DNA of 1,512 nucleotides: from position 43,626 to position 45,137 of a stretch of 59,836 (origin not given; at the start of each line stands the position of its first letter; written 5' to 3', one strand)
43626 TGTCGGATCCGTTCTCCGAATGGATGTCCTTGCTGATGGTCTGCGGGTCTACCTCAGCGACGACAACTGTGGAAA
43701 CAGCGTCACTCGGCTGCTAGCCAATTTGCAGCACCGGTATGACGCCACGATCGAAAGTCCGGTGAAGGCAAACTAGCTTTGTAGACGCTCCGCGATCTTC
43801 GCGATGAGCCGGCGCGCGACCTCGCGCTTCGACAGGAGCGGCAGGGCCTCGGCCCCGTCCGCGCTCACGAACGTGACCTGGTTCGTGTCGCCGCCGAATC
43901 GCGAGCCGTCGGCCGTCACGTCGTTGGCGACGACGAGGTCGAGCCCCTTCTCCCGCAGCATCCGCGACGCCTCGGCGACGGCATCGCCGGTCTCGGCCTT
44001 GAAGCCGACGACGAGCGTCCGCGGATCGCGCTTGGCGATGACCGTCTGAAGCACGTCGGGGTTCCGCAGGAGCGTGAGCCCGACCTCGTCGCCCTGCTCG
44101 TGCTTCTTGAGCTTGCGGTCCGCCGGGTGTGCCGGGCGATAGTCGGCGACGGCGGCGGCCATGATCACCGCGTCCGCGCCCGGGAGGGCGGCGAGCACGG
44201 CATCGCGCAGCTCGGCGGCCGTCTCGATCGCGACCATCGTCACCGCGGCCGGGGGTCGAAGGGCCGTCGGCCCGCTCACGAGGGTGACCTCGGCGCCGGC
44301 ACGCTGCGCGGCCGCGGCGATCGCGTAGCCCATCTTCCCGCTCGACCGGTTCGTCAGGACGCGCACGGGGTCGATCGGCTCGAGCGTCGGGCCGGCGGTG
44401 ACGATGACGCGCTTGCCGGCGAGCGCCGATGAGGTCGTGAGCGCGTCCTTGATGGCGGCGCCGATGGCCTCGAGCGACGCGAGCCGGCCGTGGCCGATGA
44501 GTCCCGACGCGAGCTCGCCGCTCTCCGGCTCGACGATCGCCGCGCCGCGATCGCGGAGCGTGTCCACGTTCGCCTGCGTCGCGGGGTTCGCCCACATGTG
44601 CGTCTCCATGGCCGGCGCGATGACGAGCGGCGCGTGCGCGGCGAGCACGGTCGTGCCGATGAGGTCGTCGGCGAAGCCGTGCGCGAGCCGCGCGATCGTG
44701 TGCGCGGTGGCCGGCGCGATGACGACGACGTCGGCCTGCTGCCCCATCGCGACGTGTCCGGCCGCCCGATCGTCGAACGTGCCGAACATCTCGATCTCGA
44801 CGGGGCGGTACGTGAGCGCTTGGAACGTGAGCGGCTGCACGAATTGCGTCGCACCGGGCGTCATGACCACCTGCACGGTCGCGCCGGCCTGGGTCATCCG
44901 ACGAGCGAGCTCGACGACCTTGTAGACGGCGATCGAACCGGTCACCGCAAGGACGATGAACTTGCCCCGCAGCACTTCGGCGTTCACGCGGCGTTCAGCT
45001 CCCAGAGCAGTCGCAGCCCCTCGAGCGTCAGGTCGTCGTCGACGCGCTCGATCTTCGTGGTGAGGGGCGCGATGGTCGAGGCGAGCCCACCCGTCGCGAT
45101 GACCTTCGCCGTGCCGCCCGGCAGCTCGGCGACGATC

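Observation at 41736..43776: Low-GC two-gene island: RecB/Cas4-like PD-(D/E)xK protein + 362-aa orphan partner, a candidate undescribed defence or conflict module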

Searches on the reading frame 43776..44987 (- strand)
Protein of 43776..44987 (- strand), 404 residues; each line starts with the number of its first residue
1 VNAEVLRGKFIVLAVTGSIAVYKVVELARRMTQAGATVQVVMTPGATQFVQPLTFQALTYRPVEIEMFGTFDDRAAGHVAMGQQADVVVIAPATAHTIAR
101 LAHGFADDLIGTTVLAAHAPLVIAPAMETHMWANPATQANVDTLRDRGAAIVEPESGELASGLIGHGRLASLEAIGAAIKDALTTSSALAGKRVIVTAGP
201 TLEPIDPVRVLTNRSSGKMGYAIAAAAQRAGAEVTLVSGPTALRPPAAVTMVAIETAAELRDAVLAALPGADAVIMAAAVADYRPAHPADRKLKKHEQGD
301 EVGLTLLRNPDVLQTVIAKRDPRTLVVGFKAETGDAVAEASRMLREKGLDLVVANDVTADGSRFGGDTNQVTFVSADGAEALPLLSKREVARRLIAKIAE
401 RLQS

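Call 51: find_related_loci(query=window:43776-44987:-, collection=metagenome_contigs, flank=6000)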
Query window:43776-44987:- (404 aa) in metagenome_contigs; peptide patterns used: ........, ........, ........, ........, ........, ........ (x = any residue, [..] = any of these).
600 stretches matched a pattern (row limit reached: there are more); 599 encode a relative of the query (tblastn E <= 1e-3); the best 80 are kept; 80 distinct loci.
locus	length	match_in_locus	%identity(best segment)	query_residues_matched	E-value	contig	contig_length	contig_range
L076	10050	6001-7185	70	8-402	6e-171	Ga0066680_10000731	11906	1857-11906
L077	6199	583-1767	70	8-402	9e-172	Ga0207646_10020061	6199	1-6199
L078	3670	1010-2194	70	8-402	6e-178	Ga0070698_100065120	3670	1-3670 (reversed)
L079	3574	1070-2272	72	4-404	7e-176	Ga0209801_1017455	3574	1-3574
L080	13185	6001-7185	69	8-402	6e-168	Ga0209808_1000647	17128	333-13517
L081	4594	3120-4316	69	6-404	2e-170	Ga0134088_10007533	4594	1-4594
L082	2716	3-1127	70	27-402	2e-171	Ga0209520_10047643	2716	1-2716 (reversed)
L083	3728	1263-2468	67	1-402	7e-162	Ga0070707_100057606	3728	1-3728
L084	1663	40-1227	53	5-404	2e-132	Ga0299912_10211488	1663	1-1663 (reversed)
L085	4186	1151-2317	52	6-398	6e-117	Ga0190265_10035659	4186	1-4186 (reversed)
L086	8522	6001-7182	52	4-402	9e-116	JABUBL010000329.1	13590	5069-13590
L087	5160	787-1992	52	3-403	1e-115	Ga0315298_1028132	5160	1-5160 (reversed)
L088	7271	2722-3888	50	5-398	2e-114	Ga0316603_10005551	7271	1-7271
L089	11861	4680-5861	49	9-404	6e-113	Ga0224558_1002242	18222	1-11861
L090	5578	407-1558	50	5-391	1e-112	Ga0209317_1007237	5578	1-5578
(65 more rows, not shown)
